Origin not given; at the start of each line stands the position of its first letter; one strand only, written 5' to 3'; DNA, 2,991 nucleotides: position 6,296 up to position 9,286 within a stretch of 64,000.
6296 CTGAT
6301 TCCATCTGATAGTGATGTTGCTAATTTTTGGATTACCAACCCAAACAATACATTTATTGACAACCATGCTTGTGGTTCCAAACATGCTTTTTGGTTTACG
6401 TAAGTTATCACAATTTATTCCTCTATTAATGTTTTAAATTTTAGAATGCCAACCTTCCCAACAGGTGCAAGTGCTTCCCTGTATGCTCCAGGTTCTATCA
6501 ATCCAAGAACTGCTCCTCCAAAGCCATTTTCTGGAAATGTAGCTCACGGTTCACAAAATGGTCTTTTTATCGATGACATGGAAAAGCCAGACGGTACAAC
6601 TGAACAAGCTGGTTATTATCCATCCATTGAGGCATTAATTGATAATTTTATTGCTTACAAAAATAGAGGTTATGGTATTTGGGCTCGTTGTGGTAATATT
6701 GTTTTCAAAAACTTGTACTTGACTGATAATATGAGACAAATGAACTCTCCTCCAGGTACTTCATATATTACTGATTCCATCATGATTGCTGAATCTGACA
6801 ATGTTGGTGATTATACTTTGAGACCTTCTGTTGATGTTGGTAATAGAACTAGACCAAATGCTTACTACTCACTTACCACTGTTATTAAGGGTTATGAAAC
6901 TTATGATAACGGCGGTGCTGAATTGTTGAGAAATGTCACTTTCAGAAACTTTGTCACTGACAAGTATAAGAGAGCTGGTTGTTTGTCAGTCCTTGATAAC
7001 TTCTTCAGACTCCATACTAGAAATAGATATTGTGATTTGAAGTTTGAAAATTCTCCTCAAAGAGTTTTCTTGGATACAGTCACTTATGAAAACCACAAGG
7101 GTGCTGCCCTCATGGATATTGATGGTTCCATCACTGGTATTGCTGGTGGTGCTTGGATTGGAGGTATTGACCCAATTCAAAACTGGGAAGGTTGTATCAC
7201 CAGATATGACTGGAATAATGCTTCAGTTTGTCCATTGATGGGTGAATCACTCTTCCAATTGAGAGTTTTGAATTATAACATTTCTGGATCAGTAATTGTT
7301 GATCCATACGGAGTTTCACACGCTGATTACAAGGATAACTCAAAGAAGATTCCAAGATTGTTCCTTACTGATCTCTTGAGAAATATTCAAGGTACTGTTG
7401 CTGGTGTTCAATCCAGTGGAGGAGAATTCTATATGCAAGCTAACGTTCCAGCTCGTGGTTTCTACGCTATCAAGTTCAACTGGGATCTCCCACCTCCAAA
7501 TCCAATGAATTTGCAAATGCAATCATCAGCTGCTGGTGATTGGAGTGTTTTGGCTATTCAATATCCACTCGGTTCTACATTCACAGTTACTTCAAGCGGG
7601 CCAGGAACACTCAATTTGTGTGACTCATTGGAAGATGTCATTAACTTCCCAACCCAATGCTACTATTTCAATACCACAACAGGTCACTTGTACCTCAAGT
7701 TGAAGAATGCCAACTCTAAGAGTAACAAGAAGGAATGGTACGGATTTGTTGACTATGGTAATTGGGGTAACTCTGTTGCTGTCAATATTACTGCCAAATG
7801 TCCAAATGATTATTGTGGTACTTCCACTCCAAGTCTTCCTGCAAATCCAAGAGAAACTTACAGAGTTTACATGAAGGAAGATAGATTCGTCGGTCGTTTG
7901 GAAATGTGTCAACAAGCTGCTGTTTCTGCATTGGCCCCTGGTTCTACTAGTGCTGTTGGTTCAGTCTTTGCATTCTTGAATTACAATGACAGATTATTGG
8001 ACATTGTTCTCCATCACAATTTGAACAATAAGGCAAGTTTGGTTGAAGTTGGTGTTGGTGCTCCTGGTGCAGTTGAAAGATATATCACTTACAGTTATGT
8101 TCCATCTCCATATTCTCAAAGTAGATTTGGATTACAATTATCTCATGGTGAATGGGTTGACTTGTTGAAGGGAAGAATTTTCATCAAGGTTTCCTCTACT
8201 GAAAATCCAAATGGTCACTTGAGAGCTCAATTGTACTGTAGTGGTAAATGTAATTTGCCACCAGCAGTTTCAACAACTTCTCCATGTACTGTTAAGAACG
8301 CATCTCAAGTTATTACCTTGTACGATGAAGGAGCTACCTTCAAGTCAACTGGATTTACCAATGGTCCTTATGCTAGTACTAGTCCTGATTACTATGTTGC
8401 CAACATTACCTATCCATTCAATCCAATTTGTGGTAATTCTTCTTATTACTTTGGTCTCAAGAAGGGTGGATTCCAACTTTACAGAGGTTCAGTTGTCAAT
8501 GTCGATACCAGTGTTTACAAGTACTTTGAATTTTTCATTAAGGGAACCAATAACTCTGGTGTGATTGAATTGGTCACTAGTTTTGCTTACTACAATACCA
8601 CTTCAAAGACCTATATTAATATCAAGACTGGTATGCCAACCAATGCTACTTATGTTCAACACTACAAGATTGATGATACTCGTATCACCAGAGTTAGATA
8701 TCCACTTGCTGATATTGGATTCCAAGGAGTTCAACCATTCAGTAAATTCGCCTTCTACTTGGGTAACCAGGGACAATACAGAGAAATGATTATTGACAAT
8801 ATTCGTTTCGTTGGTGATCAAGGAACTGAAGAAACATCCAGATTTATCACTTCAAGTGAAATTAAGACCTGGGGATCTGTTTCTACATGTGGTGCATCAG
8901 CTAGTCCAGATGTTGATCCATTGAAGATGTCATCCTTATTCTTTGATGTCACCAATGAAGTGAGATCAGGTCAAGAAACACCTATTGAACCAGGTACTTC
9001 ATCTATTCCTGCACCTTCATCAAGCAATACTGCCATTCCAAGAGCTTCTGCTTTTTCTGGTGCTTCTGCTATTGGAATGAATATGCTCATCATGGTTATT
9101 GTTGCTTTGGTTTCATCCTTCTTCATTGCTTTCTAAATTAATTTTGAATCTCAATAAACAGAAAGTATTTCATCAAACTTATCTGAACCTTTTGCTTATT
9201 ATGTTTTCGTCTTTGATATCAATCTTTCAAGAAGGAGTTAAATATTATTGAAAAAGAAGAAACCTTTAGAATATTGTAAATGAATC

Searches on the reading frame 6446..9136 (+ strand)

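Call 38: search_protein_families(library=pfam, proteins=[window:6446-9136:+], max_evalue=0.001)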
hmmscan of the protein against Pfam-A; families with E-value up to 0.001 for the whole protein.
window:6446-9136:+ (896 aa): 1 family
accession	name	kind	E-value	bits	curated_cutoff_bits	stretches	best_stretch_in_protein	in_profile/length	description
PF24605.1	CEMIP_X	-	0.00032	20.8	27.6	0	344-427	55-150/185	CEMIP domain X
